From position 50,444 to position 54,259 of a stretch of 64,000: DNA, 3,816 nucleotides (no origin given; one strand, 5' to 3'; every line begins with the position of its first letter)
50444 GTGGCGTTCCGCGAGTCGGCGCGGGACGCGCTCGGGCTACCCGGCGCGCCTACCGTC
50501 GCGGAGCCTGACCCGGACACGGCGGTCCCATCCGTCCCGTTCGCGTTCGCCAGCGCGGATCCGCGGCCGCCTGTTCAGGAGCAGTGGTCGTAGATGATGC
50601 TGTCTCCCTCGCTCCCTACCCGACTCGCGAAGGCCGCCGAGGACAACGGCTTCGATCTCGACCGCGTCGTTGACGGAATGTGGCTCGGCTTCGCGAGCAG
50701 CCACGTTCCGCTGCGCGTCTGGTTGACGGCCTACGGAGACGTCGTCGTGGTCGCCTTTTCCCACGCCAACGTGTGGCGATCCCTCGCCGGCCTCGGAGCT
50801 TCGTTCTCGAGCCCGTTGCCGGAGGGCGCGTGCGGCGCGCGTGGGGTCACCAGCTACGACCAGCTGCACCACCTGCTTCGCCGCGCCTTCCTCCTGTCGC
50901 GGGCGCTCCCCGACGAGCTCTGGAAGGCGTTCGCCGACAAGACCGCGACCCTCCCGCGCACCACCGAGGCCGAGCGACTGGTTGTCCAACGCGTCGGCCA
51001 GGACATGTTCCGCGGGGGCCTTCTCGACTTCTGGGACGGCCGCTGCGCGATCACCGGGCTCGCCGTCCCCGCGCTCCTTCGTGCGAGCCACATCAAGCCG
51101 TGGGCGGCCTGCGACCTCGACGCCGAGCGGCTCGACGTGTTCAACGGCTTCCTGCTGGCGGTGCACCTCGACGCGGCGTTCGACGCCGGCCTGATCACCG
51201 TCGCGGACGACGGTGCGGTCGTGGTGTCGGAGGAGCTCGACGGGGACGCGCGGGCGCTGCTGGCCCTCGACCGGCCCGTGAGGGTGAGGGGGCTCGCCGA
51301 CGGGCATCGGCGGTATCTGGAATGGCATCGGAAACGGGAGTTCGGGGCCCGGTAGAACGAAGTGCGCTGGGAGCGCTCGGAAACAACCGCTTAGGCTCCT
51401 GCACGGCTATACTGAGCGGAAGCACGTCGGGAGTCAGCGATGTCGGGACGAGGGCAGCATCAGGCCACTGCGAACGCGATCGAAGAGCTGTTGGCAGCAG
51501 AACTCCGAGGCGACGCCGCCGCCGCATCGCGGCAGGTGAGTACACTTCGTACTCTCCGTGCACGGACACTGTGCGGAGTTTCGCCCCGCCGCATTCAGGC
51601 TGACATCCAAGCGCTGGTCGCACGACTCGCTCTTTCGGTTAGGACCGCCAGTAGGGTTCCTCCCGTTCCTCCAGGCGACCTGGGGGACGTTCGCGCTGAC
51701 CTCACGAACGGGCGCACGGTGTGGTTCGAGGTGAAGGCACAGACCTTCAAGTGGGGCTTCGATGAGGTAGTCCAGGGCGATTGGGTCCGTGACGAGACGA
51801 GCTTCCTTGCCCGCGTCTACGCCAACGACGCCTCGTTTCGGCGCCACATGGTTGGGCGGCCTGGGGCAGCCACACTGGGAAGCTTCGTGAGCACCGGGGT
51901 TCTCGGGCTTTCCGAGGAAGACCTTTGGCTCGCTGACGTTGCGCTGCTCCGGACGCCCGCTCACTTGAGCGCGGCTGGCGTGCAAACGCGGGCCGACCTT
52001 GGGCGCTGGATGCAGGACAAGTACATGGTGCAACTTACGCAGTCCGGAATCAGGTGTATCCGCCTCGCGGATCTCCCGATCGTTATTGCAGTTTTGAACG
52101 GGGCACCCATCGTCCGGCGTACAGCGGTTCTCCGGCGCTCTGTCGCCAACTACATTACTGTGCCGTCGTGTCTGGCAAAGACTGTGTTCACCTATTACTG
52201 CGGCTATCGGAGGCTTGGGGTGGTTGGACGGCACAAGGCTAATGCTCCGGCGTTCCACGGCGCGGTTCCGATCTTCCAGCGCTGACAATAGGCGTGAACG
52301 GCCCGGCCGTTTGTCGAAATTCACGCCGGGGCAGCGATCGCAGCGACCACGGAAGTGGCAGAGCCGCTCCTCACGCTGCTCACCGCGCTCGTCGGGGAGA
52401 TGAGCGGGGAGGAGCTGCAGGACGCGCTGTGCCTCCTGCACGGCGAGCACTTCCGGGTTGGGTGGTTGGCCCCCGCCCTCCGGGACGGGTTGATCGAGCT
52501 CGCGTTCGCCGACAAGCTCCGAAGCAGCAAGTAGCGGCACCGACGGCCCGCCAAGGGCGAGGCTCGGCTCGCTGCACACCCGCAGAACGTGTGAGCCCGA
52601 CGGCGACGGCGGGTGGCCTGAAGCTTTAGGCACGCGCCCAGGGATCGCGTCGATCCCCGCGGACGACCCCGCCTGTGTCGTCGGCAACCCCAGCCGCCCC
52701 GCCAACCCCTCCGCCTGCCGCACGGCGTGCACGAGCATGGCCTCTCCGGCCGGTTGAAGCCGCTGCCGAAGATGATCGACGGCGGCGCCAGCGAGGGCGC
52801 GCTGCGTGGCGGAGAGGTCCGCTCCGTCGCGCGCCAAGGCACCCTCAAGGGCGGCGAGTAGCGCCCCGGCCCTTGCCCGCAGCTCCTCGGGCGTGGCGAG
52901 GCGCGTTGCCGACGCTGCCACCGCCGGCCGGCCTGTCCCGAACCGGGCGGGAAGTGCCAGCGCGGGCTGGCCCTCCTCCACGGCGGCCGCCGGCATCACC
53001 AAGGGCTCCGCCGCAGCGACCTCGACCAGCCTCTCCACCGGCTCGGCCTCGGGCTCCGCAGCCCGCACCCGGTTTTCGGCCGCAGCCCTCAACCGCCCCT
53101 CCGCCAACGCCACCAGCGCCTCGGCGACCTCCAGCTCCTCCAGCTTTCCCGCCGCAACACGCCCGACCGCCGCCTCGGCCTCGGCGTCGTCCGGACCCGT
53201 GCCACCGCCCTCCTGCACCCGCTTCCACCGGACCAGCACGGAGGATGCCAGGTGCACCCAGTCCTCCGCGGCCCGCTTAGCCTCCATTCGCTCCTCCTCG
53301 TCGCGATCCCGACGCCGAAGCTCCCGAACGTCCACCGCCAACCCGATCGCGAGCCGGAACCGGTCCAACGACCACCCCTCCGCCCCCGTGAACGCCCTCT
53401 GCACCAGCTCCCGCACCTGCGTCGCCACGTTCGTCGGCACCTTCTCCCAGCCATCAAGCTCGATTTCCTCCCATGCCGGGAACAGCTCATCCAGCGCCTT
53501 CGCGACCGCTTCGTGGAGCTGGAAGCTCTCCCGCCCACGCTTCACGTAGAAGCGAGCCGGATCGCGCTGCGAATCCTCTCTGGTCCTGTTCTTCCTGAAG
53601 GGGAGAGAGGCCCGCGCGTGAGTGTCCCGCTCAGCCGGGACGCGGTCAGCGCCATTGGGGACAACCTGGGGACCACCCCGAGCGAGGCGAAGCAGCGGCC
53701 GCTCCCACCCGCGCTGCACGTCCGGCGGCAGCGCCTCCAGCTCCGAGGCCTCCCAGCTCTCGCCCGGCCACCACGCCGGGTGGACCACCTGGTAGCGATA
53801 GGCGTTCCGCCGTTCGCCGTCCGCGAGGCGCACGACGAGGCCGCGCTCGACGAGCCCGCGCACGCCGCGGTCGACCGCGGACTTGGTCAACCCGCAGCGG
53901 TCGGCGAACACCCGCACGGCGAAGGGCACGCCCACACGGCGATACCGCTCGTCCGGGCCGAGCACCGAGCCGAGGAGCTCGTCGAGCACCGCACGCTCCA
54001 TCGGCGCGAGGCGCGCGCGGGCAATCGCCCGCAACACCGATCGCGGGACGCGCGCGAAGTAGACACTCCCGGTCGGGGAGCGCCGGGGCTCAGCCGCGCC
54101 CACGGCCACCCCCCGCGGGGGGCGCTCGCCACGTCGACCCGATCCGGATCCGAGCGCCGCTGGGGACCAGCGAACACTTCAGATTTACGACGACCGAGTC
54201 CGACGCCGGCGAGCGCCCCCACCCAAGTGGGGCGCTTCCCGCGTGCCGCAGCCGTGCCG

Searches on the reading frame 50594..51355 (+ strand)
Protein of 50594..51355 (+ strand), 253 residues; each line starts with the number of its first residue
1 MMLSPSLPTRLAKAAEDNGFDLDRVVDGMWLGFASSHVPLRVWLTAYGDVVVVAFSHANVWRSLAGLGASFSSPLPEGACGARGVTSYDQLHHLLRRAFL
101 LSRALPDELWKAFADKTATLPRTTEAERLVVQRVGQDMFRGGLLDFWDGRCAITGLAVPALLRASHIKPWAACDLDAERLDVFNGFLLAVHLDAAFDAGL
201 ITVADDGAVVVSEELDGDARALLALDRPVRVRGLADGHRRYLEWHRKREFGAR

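Call 13: search_protein_families(library=pfam, proteins=[window:50594-51355:+], max_evalue=0.01)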
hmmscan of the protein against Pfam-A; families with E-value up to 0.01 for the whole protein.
window:50594-51355:+ (253 aa): 1 family
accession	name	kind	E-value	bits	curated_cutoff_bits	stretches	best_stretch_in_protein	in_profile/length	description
PF13391.12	HNH_2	-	4.1e-12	46.2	21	1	151-203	1-65/66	HNH endonuclease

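Call 92: search_solved_structures(query=window:50594-51352:+, max_evalue=1)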
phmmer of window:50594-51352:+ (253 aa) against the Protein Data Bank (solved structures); distinct sequences matched with E-value up to 1: 6.
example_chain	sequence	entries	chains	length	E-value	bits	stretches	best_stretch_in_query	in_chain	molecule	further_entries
6yex_A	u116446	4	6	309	5.3e-19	71.9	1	123-247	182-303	HNH endonuclease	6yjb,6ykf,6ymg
9li4_A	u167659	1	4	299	0.63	12.6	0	51-115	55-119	Peroxidase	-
6fiy_A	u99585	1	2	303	0.81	12.3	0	51-115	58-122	Iron-dependent peroxidase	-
6fl2_A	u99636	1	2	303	0.82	12.3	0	51-115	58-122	Iron-dependent peroxidase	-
6fkt_A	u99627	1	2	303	0.83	12.2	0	51-115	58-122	Iron-dependent peroxidase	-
6fks_A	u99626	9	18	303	0.83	12.2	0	51-115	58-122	Iron-dependent peroxidase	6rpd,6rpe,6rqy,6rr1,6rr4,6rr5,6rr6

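Call 100: search_dna_similar(query=window:50594-51352:+, collection=plasmids, mode=protein, max_rows=25, max_evalue=1e-10)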
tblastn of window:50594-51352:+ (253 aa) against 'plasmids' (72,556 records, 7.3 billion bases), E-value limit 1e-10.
Records with a match: 143; places in all: 153; records where one place covers at least 80% of the query: 6.
Best place of each record, by identity: 60-80% 2; <60% 141.
By first word of the organism name: Bacillus 73; Acinetobacter 13; Cupriavidus 12; Rhizobium 5; Vibrio 4; Mesorhizobium 3; Photobacterium 3; Priestia 3; Paracoccus 2; Sphingobium 2; and 19 more.
By predicted mobility (MOB-suite, as given by PLSDB): non-mobilizable 101; conjugative 24; mobilizable 18.
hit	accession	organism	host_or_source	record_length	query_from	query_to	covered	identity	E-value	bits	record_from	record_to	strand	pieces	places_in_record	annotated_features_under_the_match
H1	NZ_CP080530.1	Mesorhizobium sp. AR02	Oxytropis sp.,Cell culture,root nodule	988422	1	252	100%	45.2%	4e-41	157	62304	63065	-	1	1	HNH endonuclease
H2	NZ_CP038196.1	Paracoccus versutus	single cell,soil adjacent to the roots ...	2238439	13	250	94%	44.4%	6e-38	147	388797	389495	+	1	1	none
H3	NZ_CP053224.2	Sphingobium sp. RSMS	whole organism,Storage tank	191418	3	247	97%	39.8%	1e-31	129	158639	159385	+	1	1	HNH endonuclease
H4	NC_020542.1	Sphingomonas sp. MM-1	-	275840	3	247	97%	39.8%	1e-31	129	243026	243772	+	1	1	HNH endonuclease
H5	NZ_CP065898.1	Paracoccus marcusii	Cancer pagurus,whole ...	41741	13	207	77%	44.2%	1e-33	135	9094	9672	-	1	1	HNH endonuclease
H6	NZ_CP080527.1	Mesorhizobium sp. AR07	Oxytropis sp.,Cell culture,root nodule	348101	7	247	95%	35.5%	8e-28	118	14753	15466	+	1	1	HNH endonuclease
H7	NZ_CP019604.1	Croceicoccus marinus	-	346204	106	251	58%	53.4%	1e-25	112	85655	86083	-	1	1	HNH endonuclease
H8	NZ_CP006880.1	Rhizobium gallicum bv. gallicum R602sp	Phaseolus vulgaris,whole ...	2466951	106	248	57%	53.1%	8e-27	115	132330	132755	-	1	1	record has no annotation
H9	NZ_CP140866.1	Rhizobium leguminosarum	Trifolium pratense,whole organism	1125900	7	212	81%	35.6%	1e-23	106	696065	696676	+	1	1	record has no annotation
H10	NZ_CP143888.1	Agrobacterium deltaense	Cell culture,Plant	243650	66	248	72%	38.3%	4e-27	116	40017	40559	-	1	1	HNH endonuclease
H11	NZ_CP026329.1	Acidithiobacillus caldus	pure culture,spring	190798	111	246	54%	50.4%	9e-29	121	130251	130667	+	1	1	HNH endonuclease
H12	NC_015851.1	Acidithiobacillus caldus SM-1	-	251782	111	246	54%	50.4%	9e-29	121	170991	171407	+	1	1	HNH endonuclease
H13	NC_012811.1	Methylorubrum extorquens AM1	-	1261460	106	249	57%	46.5%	1e-23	106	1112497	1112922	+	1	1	none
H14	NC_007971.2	Cupriavidus metallidurans CH34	-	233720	23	214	76%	34.9%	3e-21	99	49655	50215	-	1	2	HNH endonuclease signature motif containing protein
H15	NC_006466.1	Cupriavidus metallidurans CH34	-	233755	23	214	76%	34.9%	3e-21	99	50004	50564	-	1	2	HNH endonuclease signature motif containing protein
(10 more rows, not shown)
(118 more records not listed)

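Call 101: get_annotated_region(hit=H1, flank=16000)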
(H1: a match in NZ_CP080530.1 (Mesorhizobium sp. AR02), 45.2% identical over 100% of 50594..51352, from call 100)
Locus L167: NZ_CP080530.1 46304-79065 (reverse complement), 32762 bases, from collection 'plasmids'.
description: Mesorhizobium sp. AR02 plasmid pMspAR02c, complete sequence
organism: Mesorhizobium sp. AR02 (NCBI taxid 2865837)
taxonomy: Bacteria; Pseudomonadota; Alphaproteobacteria; Hyphomicrobiales; Phyllobacteriaceae; Mesorhizobium; Mesorhizobium sp. AR02
host: -; source: Oxytropis sp.,Cell culture,root nodule; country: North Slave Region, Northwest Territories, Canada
typing (MOB-suite, as given by PLSDB): conjugative; relaxase MOBP,MOBP,MOBP; mating-pair formation MPF_T
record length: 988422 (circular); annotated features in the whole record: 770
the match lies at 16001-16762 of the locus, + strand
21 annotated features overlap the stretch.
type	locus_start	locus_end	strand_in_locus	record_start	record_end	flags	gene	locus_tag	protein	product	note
CDS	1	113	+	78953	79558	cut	-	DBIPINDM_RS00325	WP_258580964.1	type IV toxin-antitoxin system AbiEi family antitoxin domain-containing protein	-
CDS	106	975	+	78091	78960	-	-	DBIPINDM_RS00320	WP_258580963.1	nucleotidyl transferase AbiEii/AbiGii toxin family protein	-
CDS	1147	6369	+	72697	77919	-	-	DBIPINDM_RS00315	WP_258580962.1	DEAD/DEAH box helicase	-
CDS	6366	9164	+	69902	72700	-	-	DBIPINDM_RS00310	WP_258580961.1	DEAD/DEAH box helicase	-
CDS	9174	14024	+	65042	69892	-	-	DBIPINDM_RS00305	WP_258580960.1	N-6 DNA methylase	GO:0006306 - DNA methylation [Evidence IEA]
CDS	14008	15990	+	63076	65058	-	-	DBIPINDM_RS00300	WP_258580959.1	chromosome segregation protein SMC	-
CDS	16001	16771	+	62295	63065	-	-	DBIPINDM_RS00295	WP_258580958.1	HNH endonuclease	-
CDS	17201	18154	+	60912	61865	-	-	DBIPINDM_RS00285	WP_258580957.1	hypothetical protein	-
CDS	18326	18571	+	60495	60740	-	-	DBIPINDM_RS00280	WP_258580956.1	hypothetical protein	-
CDS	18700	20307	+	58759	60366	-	-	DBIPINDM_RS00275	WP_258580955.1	Mu transposase C-terminal domain-containing protein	-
CDS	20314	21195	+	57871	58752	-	-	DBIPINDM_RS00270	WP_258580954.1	TniB family NTP-binding protein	-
CDS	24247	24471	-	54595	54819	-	-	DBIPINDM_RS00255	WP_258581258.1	hypothetical protein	-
CDS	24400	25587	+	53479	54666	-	-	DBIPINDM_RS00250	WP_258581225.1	FAD-dependent oxidoreductase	-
CDS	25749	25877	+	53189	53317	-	-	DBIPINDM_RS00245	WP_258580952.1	hypothetical protein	-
CDS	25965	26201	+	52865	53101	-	-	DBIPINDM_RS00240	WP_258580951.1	hypothetical protein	-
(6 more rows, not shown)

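Call 102: get_annotated_region(hit=H3, flank=16000)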
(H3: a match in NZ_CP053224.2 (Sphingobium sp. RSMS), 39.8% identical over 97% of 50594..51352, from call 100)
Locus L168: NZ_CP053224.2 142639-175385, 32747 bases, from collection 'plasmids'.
description: Sphingobium sp. RSMS plasmid pRSMS1, complete sequence
organism: Sphingobium sp. RSMS (NCBI taxid 520734)
taxonomy: Bacteria; Pseudomonadota; Alphaproteobacteria; Sphingomonadales; Sphingomonadaceae; Sphingobium; Sphingobium sp. RSMS
host: -; source: whole organism,Storage tank; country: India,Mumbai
typing (MOB-suite, as given by PLSDB): conjugative; replicon rep_cluster_647; relaxase MOBP; mating-pair formation MPF_T
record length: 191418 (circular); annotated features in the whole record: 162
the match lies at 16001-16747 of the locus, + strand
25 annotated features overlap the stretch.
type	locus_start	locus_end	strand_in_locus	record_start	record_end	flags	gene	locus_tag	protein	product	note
CDS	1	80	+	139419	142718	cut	-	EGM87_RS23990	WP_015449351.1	TM0106 family RecB-like putative nuclease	-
CDS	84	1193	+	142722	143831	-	-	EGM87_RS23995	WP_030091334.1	DNA repair exonuclease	-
CDS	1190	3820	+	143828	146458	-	-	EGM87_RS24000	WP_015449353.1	AAA family ATPase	GO:0006302 - double-strand break repair [Evidence IEA]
CDS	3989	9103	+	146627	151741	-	-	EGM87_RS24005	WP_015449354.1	DEAD/DEAH box helicase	-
CDS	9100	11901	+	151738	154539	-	-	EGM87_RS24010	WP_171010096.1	helicase-related protein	-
CDS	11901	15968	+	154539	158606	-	-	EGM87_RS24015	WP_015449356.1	N-6 DNA methylase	GO:0006306 - DNA methylation [Evidence IEA]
CDS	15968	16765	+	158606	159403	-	-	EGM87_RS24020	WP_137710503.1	HNH endonuclease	-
CDS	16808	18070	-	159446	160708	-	-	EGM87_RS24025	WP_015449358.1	Y-family DNA polymerase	-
CDS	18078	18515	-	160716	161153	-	umuD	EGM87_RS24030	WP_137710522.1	translesion error-prone DNA polymerase V autoproteolytic subunit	-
CDS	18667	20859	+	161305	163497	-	-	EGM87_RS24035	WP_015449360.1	helix-turn-helix transcriptional regulator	-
CDS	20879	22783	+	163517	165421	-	-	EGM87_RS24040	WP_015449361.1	DUF262 domain-containing protein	-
CDS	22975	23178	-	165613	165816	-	-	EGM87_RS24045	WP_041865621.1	hypothetical protein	-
CDS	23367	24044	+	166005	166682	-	-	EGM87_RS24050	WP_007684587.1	hypothetical protein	-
CDS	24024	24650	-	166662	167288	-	-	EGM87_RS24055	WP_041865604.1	DUF6088 family protein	-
CDS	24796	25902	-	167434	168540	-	-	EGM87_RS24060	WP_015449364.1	relaxase/mobilization nuclease domain-containing protein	-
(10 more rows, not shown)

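Call 104: search_protein_families(library=padloc, proteins=[window:50594-51352:+], max_evalue=0.00001)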
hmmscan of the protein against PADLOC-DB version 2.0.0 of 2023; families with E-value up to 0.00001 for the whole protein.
window:50594-51352:+ (253 aa): 3 families
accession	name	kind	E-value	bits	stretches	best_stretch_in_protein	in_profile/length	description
PDLC04132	HNH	-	8.1e-26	88.8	1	124-219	142-235/286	-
PDLC03546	HNH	-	3.8e-19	66.8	1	123-214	146-236/282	Type II restriction enzyme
PDLC03529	REase_II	-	1.6e-10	38.7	1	150-247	284-378/389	Type II restriction enzyme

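Call 113: predict_structure(protein=window:50594-51352:+)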
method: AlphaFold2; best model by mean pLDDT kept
length: 253 residues; sequences in the alignment: 1
mean_pLDDT: 39.4   pTM: 0.30
mean pLDDT of the five models: 39.4, 38.4, 36.8, 36.6, 35.0
residues with pLDDT >= 90: 0; 70-90: 2; 50-70: 43; < 50: 208
segments of 3 or more residues with pLDDT < 50: 1-9, 18-20, 22-124, 126-187, 217-232, 248-253
pLDDT, mean of each block of 10 residues (from residue 1): 38 49 40 30 30 31 24 23 32 37 36 38 40 39 30 30 30 37 47 56 64 57 41 54 51 35
secondary structure, 60 per line:
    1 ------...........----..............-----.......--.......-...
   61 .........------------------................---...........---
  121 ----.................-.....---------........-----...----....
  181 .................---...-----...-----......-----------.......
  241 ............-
elements in order: H7-17 H22-35 E41-47 E50-56 H58-69 H88-103 H107-117 H125-141 H143-147 H157-164 H177-197 E201-203 E209-211 H217-222 H234-252

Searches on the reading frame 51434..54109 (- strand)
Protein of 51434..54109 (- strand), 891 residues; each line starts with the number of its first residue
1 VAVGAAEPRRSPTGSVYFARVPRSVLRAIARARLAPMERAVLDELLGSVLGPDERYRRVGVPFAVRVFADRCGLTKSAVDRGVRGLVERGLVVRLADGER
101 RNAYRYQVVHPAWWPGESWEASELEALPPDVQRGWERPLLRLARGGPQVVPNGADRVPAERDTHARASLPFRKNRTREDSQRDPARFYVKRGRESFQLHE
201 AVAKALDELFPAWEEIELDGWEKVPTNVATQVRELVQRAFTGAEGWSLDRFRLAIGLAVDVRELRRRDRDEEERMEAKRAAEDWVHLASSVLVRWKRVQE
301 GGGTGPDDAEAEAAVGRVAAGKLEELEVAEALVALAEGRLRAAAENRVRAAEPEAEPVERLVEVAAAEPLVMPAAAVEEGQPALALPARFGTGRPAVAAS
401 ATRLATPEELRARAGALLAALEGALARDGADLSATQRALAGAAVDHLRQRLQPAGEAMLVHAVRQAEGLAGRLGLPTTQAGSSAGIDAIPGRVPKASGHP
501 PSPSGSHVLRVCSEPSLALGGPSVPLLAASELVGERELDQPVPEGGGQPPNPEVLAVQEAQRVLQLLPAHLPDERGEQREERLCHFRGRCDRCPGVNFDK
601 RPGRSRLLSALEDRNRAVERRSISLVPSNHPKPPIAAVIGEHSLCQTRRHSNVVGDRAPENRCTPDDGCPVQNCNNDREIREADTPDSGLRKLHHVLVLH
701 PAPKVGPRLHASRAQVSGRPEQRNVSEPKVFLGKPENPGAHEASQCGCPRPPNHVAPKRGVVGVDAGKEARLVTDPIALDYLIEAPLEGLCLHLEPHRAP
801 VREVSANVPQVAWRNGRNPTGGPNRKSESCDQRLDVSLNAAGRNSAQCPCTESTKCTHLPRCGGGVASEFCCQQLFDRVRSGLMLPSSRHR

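Call 13: search_protein_families(library=pfam, proteins=[window:51434-54109:-], max_evalue=0.01)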
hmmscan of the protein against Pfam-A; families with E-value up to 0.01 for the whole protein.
window:51434-54109:- (891 aa): 2 families
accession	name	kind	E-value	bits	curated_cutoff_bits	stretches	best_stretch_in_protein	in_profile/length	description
PF12802.13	MarR_2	-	0.00019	22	27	1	65-99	23-57/61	MarR family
PF09339.16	HTH_IclR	-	0.0056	16.9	22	0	69-94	25-50/52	IclR helix-turn-helix domain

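Call 104: search_protein_families(library=padloc, proteins=[window:51434-54109:-], max_evalue=0.00001)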
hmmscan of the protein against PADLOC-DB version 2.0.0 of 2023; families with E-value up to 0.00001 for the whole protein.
window:51434-54109:- (891 aa): 0 families
